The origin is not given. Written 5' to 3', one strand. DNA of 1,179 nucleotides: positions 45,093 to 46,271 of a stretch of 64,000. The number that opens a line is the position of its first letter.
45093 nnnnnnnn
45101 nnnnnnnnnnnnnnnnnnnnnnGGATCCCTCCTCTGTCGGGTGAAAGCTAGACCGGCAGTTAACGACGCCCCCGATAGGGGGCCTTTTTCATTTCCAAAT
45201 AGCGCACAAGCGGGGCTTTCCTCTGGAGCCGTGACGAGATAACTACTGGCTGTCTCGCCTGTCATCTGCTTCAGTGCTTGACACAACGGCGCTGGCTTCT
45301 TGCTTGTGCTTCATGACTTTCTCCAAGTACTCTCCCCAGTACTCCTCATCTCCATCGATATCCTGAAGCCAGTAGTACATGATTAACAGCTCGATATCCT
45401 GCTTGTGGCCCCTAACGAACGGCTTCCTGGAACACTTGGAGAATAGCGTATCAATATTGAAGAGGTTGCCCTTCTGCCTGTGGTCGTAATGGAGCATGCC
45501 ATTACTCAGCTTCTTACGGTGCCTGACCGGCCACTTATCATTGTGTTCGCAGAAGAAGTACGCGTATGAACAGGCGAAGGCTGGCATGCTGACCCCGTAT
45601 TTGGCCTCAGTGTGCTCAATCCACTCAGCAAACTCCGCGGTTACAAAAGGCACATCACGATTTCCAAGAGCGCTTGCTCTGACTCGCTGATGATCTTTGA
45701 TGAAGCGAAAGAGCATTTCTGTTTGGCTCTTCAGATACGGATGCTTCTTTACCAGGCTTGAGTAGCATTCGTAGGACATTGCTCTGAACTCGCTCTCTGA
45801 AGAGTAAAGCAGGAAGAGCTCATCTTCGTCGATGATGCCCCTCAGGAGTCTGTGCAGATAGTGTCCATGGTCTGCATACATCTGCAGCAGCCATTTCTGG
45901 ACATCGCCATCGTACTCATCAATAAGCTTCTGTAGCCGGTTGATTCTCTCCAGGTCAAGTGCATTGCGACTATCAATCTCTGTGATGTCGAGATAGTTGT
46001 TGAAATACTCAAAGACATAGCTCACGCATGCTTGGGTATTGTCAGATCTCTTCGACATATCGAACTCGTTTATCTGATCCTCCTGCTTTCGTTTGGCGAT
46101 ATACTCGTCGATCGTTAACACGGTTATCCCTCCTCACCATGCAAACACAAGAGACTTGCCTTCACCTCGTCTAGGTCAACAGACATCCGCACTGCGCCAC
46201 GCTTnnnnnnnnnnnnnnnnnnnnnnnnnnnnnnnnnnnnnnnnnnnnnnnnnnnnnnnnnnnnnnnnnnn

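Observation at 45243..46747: SLOG (YpsA/DUF1273-like) gene plus unknown partner forming a two-gene operon at the prophage/defense-island junction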

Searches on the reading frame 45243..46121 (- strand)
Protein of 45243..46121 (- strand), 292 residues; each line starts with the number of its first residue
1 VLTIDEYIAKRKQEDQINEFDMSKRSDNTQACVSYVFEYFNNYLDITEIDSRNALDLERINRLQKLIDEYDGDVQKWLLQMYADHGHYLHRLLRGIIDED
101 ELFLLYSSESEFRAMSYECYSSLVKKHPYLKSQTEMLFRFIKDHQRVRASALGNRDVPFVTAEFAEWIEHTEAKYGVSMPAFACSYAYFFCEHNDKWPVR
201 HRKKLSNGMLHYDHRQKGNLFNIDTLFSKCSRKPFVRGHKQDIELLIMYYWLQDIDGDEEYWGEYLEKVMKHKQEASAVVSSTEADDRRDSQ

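Call 3: search_protein_families(library=pfam, proteins=[window:45243-46121:-], max_evalue=1)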
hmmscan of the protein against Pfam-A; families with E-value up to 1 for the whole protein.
window:45243-46121:- (292 aa): 3 families
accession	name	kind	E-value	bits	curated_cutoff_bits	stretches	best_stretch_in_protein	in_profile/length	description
PF05930.18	Phage_AlpA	-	0.014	15.7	21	1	137-168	20-51/51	Prophage CP4-57 regulatory protein (AlpA)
PF23799.1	DUF7175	-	0.047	14.6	27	0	99-142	15-58/103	Domain of unknown function (DUF7175)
PF23225.1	zf-C2H2_7th_ZNF462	-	0.1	12.8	27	0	125-138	26-39/42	Zinc finger protein 462, seventh C2H2 zinc finger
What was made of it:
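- Tried and rejected: Phage_AlpA (E=0.014), DUF7175 and a zinc-finger family are all below their cutoffs and were rejected (call 3).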

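Call 4: search_protein_families(library=phrogs, proteins=[window:45243-46121:-], max_evalue=1)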
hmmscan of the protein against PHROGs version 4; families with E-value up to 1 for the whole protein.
window:45243-46121:- (292 aa): 0 families

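Call 9: search_protein_families(library=padloc, proteins=[window:45243-46121:-], max_evalue=0.01)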
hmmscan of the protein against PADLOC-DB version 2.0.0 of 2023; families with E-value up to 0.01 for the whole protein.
window:45243-46121:- (292 aa): 0 families

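Call 11: find_homologous_proteins(query=window:45243-46121:-, max_evalue=0.001)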
Query window:45243-46121:- (292 aa): 62 proteins with E <= 0.001 among 370 candidates.
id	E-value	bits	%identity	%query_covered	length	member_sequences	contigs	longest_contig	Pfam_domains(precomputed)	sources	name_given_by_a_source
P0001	4.9e-197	672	100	100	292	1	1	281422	-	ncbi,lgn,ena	-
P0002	6.3e-96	340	53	92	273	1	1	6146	-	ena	-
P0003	1.8e-90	322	52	92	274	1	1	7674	-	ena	-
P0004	2.2e-89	318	50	92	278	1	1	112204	-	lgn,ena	-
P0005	5.4e-88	314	50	92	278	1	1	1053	-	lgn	-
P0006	7.1e-88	313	51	92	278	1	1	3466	-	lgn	-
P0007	2.2e-86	308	49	92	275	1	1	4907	-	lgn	-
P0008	1.7e-82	296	48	92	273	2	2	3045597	-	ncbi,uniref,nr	ncbi:hypothetical protein [Syntrophomonas wolfei]|uniref:Uncharacterized protein n=1 Tax=Syntrophomo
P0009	2.2e-81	292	47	92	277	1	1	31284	-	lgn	-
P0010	2.4e-81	292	47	92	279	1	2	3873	-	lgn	-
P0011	9.0e-81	290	46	92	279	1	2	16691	-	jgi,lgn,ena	jgi:hypothetical protein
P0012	2.0e-80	289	48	92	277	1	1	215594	-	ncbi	-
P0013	2.2e-80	289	49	92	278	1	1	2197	-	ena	-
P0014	3.4e-80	288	46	95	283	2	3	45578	-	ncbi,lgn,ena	-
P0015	3.8e-80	288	45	94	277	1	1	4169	-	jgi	jgi:hypothetical protein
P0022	2.2e-78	282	47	92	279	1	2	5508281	-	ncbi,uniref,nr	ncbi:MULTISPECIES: hypothetical protein [Brevibacillus]|uniref:hypothetical protein n=1 Tax=Brevibac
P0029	1.6e-76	276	46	92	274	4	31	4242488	-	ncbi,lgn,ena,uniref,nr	ncbi:hypothetical protein ACRS6Y_07255 [Bacillus cytotoxicus]|uniref:hypothetical protein n=1 Tax=Ba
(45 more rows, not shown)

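Call 12: find_encoding_contigs(protein=P0008, flank=8000, max_places=2)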
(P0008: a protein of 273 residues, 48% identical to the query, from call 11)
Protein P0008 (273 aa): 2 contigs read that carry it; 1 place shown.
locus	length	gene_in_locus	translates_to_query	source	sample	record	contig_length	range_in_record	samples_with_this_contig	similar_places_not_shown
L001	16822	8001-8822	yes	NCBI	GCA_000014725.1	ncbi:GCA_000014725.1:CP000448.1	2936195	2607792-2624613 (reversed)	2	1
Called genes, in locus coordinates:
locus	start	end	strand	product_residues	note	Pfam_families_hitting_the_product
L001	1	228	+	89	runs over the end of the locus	-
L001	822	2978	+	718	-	PF03477:ATP-cone, PF13597:NRDD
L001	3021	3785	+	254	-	PF13353:Fer4_12 (weak), PF04055:Radical_SAM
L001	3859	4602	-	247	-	PF04794:YdjC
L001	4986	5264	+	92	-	-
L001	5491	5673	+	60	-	-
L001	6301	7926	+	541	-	PF01582:TIR, PF13676:TIR_2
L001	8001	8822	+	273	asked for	-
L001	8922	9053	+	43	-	-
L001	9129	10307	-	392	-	PF14657:Arm-DNA-bind_4 (weak), PF13102:Phage_int_SAM_5 (faint), PF14659:Phage_int_SAM_3, PF00589:Phage_integrase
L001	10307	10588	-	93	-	PF12728:HTH_17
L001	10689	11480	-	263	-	-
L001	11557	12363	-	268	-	-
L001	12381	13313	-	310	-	PF09588:YqaJ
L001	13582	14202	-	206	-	PF04002:RadC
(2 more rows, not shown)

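Call 13: find_encoding_contigs(protein=P0022, flank=8000, max_places=2)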
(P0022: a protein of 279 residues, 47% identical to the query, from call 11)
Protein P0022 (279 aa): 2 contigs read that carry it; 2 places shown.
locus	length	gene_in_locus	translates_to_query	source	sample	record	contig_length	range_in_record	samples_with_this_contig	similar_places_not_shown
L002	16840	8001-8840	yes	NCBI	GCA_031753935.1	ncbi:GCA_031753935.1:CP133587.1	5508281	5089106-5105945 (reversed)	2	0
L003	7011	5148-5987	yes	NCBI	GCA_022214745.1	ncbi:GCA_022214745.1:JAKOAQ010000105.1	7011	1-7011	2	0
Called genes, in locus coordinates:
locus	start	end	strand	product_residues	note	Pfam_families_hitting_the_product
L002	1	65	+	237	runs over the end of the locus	PF00350:Dynamin_N (faint), PF01926:MMR_HSR1, PF04548:AIG1, PF04670:Gtr1_RagA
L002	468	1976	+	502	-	PF00665:rve, PF22483:Mu-transpos_C_2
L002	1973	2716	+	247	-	PF01695:IstB_IS21, PF00308:Bac_DnaA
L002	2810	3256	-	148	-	PF14568:SUKH_6 (faint), PF09346:SMI1_KNR4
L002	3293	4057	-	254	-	-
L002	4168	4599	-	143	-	-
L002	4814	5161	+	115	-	-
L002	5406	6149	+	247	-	PF19448:DUF5986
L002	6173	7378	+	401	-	PF01381:HTH_3, PF12844:HTH_19 (weak), PF13443:HTH_26 (faint), PF13560:HTH_31 (weak), PF06114:Peptidase_M78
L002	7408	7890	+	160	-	-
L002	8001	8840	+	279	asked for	-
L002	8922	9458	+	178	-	PF19503:DUF6037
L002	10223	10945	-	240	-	PF01695:IstB_IS21, PF00308:Bac_DnaA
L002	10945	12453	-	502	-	PF22483:Mu-transpos_C_2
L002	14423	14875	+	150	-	PF18423:zf_CopZ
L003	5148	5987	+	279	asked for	-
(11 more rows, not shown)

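Call 14: find_encoding_contigs(protein=P0029, flank=8000, max_places=3)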
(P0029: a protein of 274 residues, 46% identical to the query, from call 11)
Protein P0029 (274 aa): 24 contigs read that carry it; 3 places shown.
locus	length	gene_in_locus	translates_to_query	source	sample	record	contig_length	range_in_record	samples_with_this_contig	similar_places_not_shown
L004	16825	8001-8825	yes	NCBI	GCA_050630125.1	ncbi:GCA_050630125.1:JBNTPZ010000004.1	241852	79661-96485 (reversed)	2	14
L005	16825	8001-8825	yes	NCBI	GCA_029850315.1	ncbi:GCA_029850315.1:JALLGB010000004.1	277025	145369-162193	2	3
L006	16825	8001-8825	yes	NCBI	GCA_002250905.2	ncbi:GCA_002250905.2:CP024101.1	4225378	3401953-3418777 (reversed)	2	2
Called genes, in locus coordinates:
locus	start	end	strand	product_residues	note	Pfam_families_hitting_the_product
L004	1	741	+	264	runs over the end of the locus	PF20560:MotA_N, PF01618:MotA_ExbB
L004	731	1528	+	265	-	PF13677:MotB_plug, PF00691:OmpA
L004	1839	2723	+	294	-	PF00005:ABC_tran, PF13304:AAA_21, PF13732:DrrA1-3_C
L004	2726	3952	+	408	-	PF12698:ABC2_membrane_3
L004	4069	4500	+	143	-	PF02082:Rrf2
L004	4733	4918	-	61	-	PF04024:PspC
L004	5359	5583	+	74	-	PF08281:Sigma70_r4_2, PF00196:GerE, PF04545:Sigma70_r4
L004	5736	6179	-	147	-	-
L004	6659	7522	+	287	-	PF19749:DUF6236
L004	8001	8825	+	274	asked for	-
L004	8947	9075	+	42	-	-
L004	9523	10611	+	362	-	PF00145:DNA_methylase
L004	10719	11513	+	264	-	PF09520:HinfI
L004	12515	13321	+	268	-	PF01177:Asp_Glu_race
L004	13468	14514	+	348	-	PF10646:Germane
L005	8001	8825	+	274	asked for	-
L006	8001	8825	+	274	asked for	-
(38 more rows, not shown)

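Call 19: find_related_loci(query=A1, collection=genome_contigs, flank=6000)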
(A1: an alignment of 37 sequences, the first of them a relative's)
Query A1 (292 aa) in genome_contigs; peptide patterns used: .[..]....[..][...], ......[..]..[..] (x = any residue, [..] = any of these).
349 stretches matched a pattern; 165 encode a relative of the query (tblastn E <= 1e-3); the best 80 are kept; 80 distinct loci.
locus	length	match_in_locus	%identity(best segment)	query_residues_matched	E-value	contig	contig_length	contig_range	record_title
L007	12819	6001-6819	55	1-270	2e-106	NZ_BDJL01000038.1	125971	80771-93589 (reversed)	Carboxydothermus islandicus strain SET IS-9, whole genome shotgun sequence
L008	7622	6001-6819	55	1-270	8e-106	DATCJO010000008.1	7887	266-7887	MAG TPA_asm: Tissierellaceae bacterium isolate SMAG_U7072 k141_323361, whole genome shotgun sequence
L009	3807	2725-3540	49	1-270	8e-94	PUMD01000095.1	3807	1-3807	MAG: Clostridia bacterium isolate B1Sed10_244R1 B1-Sed10-C40940, whole genome shotgun sequence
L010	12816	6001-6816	49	1-270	7e-91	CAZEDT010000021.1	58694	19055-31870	MAG TPA_asm: uncultured Syntrophomonas sp. isolate SRP302447_co4_168 genome assembly, contig: NODE_1583_length_58694_cov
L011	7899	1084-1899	49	1-270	3e-89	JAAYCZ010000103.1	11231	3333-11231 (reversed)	MAG: Syntrophomonadaceae bacterium isolate AS06rmzACSIP_507 135564_AS06, whole genome shotgun sequence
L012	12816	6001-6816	49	1-270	4e-89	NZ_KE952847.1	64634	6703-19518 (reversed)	Aneurinibacillus aneurinilyticus ATCC 12856 Scaffold50, whole genome shotgun sequence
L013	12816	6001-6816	49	1-270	1e-88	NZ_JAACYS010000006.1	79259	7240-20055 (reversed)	Pallidibacillus pasinlerensis strain P1 contig_6, whole genome shotgun sequence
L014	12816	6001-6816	48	1-270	1e-88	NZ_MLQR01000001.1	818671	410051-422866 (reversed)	Anaerobacillus alkalilacustris strain DSM 18345 Ga0137925_101, whole genome shotgun sequence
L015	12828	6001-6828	46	1-274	1e-87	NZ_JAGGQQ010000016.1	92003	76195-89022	Bacillus sp. ISL-45 ISL45_17, whole genome shotgun sequence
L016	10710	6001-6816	48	1-270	1e-87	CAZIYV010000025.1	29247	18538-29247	MAG TPA_asm: uncultured Pelotomaculum sp. isolate SRP302447_co2_772 genome assembly, contig: NODE_4336_length_29247_cov_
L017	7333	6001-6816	48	1-270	2e-87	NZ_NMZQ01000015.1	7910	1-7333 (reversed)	Veillonella sp. R32 contig_15, whole genome shotgun sequence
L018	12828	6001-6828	46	1-274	3e-87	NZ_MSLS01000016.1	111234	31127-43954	Bacillus sp. MRMR6 scaffold_15, whole genome shotgun sequence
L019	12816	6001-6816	46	1-270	4e-87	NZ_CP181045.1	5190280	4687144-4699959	Salipaludibacillus sp. HK11 chromosome, complete genome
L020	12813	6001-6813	49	1-269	2e-87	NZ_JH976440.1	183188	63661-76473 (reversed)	Amphibacillus jilinensis Y1 Scaffold7, whole genome shotgun sequence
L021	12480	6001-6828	47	1-274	5e-87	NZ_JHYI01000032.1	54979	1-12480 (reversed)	Alkalihalobacillus bogoriensis ATCC BAA-922 T323DRAFT_scaffold00023.23_C, whole genome shotgun sequence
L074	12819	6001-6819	45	1-270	9e-80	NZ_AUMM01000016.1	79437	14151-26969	Tuberibacillus calidus DSM 17572 H532DRAFT_scaffold00012.12_C, whole genome shotgun sequence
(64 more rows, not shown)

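Call 23: predict_structure(alignment_id=A1)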
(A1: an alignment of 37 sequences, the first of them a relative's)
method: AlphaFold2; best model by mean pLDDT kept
length: 292 residues; sequences in the alignment: 37
mean_pLDDT: 89.1   pTM: 0.73
mean pLDDT of the five models: 89.1, 89.0, 88.2, 87.6, 87.4
residues with pLDDT >= 90: 176; 70-90: 102; 50-70: 14; < 50: 0
segments of 3 or more residues with pLDDT < 50: none
pLDDT, mean of each block of 10 residues (from residue 1): 85 86 87 86 65 79 94 96 92 94 96 97 94 95 96 87 95 96 95 91 89 86 95 94 95 78 88 83 73 70
secondary structure, 60 per line:
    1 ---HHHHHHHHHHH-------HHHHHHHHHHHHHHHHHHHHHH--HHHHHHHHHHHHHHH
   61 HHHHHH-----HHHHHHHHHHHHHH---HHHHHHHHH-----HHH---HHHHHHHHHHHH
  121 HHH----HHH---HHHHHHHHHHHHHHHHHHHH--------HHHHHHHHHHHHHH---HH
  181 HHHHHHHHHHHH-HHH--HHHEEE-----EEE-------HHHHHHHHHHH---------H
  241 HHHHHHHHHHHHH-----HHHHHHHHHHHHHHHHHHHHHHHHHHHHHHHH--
elements in order: H4-14 H22-43 H46-66 H72-85 H89-97 H109-123 H134-153 H162-175 H179-192 E202-204 E210-212 H220-230 H240-253 H259-290
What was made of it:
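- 45243..46121 (-): Partner gene (292 aa). It belongs to an uncharacterised all-alpha family of Bacillota mobile-element and defence-island cargo, and occupies the variable slot. AF2 pLDDT 89, 14 helices (call 23).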

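Call 32: search_protein_representatives(alignment_id=A1)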
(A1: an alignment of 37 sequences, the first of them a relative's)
Query: 37 sequences, 277 profile positions. Proteins with E-value up to 0.001 (for the whole library): 346; up to 1e-10: 251; up to 1e-30: 107. The best 150 are listed.
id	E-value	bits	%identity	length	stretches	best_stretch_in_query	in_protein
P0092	1.2e-93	330.2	-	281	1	1-274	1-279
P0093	6.8e-91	321.2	-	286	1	1-274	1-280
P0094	1.6e-89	316.8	-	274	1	1-273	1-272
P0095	3.1e-86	305.9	-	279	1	1-271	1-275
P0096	1.3e-85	303.9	-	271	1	1-273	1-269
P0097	3.2e-84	299.3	-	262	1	1-252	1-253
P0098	5.1e-82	292.1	-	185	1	1-185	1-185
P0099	6.3e-81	288.5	-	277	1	1-274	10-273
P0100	2.7e-80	286.5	-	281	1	1-271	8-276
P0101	3.0e-76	273.2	-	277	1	1-274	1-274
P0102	1.6e-75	270.8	-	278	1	1-272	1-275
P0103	6.7e-75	268.8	-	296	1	2-271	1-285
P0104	9.5e-74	265.0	-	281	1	1-272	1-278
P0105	3.9e-72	259.7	-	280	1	1-274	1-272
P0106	1.9e-71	257.4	-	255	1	26-274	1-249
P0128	5.1e-63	229.8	-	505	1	1-274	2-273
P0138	4.8e-54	200.4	-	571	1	2-273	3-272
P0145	5.4e-50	187.1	-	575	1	2-273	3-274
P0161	4.1e-41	157.9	-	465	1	1-274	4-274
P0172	3.4e-38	148.4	-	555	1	1-274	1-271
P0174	5.7e-38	147.6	-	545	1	1-274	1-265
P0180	7.4e-35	137.4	-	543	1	1-273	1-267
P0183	2.0e-34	136.0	-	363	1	56-252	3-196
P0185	5.4e-34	134.6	-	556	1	1-274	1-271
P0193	3.1e-32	128.8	-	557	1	1-275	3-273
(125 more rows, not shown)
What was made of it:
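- Checked: Partner: 61 homologues with E down to 6e-96 (call 11), and 346 representative clusters at E<=1e-3 (call 32).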

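Call 33: search_protein_families(library=pfam, proteins=[P0128, P0138, P0145, P0161, P0172, P0174, P0180, P0185, P0193, P0183], max_evalue=0.01)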
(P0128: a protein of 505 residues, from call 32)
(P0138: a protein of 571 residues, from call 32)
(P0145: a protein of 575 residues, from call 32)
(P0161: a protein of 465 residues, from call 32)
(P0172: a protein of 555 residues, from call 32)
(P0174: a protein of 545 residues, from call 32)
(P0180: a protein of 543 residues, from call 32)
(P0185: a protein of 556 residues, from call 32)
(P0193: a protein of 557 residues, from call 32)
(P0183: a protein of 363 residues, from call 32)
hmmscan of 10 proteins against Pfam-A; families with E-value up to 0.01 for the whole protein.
P0128 (505 aa): 1 family
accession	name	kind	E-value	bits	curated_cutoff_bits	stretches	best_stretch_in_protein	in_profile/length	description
PF10520.15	Lipid_desat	-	0.0032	18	26.4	1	162-198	6-40/175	Lipid desaturase domain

P0138 (571 aa): 1 family
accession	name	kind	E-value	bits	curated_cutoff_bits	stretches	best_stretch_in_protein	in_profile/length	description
PF25409.1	PH_33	-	0.0053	17.1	23.8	0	209-251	18-56/141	Fungal PH-like domain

P0145 (575 aa): 0 families

P0161 (465 aa): 0 families

P0172 (555 aa): 0 families

P0174 (545 aa): 0 families

P0180 (543 aa): 0 families

P0185 (556 aa): 0 families

P0193 (557 aa): 0 families

P0183 (363 aa): 4 families
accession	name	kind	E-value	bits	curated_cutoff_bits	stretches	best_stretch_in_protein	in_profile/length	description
PF00583.31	Acetyltransf_1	-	1.3e-13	51.7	20.7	1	264-345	30-116/116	Acetyltransferase (GNAT) family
PF13508.13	Acetyltransf_7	-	1.1e-10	42.2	27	1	268-347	4-84/84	Acetyltransferase (GNAT) domain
PF13673.13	Acetyltransf_10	-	2.9e-09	37.4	23.6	1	261-348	24-110/128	Acetyltransferase (GNAT) domain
PF14542.12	Acetyltransf_CG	-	0.00034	21.1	30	1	270-322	2-58/80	GCN5-related N-acetyl-transferase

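Call 39: search_protein_families(library=pfam, alignment_id=A2, max_evalue=0.00001)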
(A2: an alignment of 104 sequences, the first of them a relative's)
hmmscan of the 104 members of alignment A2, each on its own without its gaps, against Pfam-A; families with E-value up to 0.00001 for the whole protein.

A. member 1, L012:6857-7771:+ (304 aa): 0 families

B. families by the number of members that match (of 104 scanned): 107 families (the first 25 are shown)
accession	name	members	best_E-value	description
PF04851.21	ResIII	3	1.6e-14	Type III restriction enzyme, res subunit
PF04313.20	HSDR_N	2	3.7e-48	Type I restriction enzyme R protein N terminus (HSDR_N)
PF12728.13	HTH_17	2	8.1e-15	Helix-turn-helix domain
PF13408.12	Zn_ribbon_recom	2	9.3e-12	Recombinase zinc beta ribbon domain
PF20720.3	nSTAND3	2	4.3e-07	Novel STAND NTPase 3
PF11867.13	T1RH-like_C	1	6.5e-122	Type I restriction enzyme HindI endonuclease subunit-like, C-terminal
PF13310.11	Virulence_RhuM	1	2.8e-117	Virulence protein RhuM family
PF18766.7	SWI2_SNF2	1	6.4e-77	SWI2/SNF2 ATPase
PF00145.23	DNA_methylase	1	3.3e-64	C-5 cytosine-specific DNA methylase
PF18754.6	Nmad3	1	6.2e-64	Nucleotide modification associated domain 3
PF01380.27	SIS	1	5.2e-57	SIS domain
PF10026.15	DUF2268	1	1.1e-55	Predicted Zn-dependent protease (DUF2268)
PF00117.34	GATase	1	1.4e-51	Glutamine amidotransferase class-I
PF14253.11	AbiH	1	6.8e-49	Bacteriophage abortive infection AbiH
PF00958.27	GMP_synt_C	1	9e-46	GMP synthase C terminal domain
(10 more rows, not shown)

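Call 40: search_protein_families(library=padloc, alignment_id=A2, max_evalue=0.00001)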
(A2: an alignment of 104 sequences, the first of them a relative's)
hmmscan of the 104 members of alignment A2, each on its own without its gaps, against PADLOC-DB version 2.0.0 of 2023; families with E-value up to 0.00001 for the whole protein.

A. member 1, L012:6857-7771:+ (304 aa): 0 families

B. families by the number of members that match (of 104 scanned): 293 families (the first 25 are shown)
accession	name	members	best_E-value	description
PDLC04133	mad1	3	5.3e-11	mads_1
PDLC04908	PDC-S10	2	5.8e-10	-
PDLC03964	TmtA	1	0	-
PDLC03040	REase_I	1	0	Type I restriction enzyme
PDLC00119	GajB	1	6.9e-204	UrvD helicase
PDLC04852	PDC-S05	1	7.5e-147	-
PDLC04853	PDC-S05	1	2.5e-145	-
PDLC04851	PDC-S05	1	4.1e-144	-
PDLC05032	PDC-S50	1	1.2e-137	-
PDLC04868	PDC-S05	1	9.4e-129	-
PDLC04843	PDC-S05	1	1.3e-128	-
PDLC03944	RmrA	1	3.8e-127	-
PDLC03947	RmrA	1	1.4e-121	-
PDLC04864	PDC-S05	1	3.6e-117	-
PDLC04871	PDC-S05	1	1.6e-112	-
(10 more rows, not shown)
